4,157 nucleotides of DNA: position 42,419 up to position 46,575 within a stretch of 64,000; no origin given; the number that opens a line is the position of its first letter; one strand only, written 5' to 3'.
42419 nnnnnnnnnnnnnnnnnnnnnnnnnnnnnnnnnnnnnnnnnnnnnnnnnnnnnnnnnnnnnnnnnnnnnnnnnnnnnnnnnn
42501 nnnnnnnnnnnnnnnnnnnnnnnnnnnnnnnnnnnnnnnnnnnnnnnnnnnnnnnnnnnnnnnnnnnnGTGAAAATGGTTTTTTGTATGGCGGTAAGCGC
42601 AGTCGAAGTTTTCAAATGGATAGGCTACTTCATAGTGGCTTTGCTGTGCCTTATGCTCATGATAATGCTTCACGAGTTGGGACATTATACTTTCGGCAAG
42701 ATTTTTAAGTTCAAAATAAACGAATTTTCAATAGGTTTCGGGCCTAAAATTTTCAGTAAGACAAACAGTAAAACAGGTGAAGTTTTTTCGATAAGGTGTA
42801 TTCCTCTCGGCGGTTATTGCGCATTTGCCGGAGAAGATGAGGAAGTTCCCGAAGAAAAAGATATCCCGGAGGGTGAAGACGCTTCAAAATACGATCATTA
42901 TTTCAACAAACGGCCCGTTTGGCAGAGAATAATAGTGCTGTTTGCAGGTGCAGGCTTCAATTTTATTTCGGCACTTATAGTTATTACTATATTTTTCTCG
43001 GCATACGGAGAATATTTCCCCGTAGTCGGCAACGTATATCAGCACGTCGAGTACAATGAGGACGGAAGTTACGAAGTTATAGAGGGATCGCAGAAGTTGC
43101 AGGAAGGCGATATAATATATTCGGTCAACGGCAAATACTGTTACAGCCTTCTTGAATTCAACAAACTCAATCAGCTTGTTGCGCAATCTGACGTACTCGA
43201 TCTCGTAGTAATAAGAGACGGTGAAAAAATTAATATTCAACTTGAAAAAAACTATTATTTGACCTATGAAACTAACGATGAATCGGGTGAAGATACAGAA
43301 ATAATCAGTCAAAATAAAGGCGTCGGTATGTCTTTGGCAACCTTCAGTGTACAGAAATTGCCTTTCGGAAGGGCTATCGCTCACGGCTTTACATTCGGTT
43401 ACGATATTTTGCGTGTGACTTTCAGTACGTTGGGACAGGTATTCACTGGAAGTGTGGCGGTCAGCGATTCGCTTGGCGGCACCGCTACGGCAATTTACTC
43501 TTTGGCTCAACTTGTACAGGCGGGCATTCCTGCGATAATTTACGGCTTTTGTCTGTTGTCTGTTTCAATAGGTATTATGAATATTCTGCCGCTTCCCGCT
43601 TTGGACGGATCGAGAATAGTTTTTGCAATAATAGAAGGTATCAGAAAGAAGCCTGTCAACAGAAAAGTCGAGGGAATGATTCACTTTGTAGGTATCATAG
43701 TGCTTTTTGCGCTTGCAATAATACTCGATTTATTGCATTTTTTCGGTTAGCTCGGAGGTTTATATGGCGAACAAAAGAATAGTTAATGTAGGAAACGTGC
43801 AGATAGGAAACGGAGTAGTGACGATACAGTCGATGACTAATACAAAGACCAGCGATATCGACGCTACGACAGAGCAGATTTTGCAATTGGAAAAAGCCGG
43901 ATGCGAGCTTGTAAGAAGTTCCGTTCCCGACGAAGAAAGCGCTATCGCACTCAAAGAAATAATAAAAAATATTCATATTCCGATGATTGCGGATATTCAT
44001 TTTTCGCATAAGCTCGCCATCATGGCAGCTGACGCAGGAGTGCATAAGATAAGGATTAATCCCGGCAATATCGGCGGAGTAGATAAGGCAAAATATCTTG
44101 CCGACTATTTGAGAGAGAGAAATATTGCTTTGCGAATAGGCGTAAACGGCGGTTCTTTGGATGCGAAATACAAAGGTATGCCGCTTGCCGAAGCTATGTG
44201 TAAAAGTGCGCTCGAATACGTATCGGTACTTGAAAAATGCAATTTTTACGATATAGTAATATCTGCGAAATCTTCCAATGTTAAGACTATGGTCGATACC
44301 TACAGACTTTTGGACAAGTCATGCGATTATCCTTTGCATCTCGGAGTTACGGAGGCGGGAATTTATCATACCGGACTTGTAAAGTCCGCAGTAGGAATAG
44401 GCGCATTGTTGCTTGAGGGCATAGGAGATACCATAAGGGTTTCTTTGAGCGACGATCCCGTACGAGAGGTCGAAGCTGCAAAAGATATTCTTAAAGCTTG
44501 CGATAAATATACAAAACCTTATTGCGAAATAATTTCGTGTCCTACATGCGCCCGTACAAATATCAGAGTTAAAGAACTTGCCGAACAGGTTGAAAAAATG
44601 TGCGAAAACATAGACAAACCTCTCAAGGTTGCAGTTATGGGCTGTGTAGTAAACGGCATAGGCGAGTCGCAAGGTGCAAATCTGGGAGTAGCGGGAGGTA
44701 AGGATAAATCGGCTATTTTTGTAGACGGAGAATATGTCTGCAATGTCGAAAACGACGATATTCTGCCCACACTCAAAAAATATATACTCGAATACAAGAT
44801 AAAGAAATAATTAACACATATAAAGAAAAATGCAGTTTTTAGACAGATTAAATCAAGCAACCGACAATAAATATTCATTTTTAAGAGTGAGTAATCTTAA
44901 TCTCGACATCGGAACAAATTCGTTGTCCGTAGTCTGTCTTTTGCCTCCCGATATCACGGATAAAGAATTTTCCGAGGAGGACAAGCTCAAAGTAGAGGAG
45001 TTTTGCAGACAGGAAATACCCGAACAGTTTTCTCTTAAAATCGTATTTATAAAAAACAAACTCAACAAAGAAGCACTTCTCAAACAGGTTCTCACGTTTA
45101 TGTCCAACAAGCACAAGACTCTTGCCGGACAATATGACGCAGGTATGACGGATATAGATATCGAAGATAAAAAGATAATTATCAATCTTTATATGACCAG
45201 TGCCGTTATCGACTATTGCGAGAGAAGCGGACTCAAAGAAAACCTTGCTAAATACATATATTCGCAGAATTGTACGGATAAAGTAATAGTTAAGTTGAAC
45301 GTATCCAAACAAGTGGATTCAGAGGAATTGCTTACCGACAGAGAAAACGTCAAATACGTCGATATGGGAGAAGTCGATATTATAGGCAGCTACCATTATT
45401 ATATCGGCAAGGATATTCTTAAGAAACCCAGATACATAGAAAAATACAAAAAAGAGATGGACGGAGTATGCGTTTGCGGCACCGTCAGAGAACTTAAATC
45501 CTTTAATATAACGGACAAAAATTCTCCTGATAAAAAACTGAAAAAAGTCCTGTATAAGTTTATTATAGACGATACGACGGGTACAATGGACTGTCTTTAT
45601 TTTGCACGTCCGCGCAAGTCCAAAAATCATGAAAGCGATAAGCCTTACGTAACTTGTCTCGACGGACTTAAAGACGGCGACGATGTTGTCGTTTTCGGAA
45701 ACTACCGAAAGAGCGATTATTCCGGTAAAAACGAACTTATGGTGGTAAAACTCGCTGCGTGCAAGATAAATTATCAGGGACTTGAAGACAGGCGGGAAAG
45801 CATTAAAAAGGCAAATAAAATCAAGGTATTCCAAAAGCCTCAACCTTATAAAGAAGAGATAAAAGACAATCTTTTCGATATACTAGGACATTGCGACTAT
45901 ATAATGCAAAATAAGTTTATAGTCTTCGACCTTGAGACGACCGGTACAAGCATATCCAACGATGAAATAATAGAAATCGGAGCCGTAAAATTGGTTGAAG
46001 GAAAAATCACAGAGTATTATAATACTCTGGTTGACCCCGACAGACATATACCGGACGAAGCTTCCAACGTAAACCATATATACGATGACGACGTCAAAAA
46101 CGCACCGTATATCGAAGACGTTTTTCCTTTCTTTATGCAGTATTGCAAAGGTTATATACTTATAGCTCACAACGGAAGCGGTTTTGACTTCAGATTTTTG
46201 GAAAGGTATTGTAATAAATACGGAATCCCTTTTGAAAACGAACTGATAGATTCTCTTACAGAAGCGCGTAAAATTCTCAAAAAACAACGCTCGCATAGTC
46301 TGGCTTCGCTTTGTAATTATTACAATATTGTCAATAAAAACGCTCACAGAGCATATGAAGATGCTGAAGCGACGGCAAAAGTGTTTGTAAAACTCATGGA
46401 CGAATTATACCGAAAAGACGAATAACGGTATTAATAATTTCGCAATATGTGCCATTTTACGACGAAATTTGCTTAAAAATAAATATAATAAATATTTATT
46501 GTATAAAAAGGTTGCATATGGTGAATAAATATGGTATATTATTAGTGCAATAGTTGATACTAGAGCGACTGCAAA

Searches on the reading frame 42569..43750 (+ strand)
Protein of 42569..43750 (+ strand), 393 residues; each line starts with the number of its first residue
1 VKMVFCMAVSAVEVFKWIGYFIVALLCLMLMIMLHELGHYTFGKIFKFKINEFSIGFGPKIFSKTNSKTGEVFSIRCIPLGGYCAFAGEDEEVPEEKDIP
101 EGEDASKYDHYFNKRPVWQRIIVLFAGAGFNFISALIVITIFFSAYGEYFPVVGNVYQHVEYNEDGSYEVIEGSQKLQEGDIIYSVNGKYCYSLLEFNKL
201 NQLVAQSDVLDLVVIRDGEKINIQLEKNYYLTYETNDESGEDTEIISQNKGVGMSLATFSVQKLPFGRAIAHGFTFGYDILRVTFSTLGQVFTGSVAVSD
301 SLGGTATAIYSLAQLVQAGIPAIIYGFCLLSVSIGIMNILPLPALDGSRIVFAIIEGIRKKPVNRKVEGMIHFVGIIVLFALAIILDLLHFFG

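Call 62: search_protein_families(library=pfam, proteins=[window:42569-43750:+], max_evalue=0.00001)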
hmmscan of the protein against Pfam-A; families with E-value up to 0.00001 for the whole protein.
window:42569-43750:+ (393 aa): 1 family
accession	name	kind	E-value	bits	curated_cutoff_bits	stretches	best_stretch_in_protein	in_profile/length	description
PF02163.28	Peptidase_M50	-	1.1e-55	188.8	27.2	1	24-382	2-221/221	Peptidase family M50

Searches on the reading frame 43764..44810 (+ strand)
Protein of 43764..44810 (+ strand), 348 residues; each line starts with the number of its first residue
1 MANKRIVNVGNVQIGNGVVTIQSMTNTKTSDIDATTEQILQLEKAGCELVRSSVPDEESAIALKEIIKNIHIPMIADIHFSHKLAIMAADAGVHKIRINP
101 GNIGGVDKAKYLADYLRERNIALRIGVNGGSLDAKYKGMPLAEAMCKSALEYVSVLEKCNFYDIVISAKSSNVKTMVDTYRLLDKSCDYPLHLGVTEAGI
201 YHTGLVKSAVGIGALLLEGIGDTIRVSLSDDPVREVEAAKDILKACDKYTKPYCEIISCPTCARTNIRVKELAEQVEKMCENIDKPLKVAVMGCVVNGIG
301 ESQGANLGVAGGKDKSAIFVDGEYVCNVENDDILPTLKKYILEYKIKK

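Call 62: search_protein_families(library=pfam, proteins=[window:43764-44810:+], max_evalue=0.00001)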
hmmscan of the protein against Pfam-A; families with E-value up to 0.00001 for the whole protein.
window:43764-44810:+ (348 aa): 1 family
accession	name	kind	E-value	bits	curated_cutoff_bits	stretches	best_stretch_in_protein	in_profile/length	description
PF04551.19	GcpE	-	9.1e-133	442.9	32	1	5-341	2-341/343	GcpE protein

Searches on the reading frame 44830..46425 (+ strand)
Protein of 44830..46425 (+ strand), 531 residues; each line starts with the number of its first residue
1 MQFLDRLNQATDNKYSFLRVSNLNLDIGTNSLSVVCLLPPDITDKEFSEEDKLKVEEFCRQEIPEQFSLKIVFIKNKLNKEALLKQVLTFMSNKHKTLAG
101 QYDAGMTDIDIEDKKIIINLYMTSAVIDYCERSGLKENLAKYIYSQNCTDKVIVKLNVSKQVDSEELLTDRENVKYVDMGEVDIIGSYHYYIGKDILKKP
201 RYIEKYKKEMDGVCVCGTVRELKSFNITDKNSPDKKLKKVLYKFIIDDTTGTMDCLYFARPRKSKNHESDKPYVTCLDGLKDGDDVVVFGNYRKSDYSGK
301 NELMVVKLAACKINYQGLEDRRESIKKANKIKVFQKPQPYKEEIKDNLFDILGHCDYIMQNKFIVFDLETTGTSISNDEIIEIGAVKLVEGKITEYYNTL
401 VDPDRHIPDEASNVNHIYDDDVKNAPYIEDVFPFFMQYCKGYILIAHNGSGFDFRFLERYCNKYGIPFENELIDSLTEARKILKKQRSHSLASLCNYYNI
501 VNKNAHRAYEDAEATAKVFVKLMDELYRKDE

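Call 62: search_protein_families(library=pfam, proteins=[window:44830-46425:+], max_evalue=0.00001)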
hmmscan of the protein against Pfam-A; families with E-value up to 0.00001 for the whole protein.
window:44830-46425:+ (531 aa): 3 families
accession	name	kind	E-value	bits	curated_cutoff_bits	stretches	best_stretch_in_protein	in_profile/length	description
PF00929.31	RNase_T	-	1.4e-35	123.7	24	1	364-519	1-164/164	Exonuclease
PF13482.12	RNase_H_2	-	6.2e-08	33.2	22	1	365-501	2-116/165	RNase_H superfamily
PF16473.11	Rv2179c-like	-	6.4e-07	29.7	27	0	364-519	3-173/177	3'-5' exoribonuclease Rv2179c-like domain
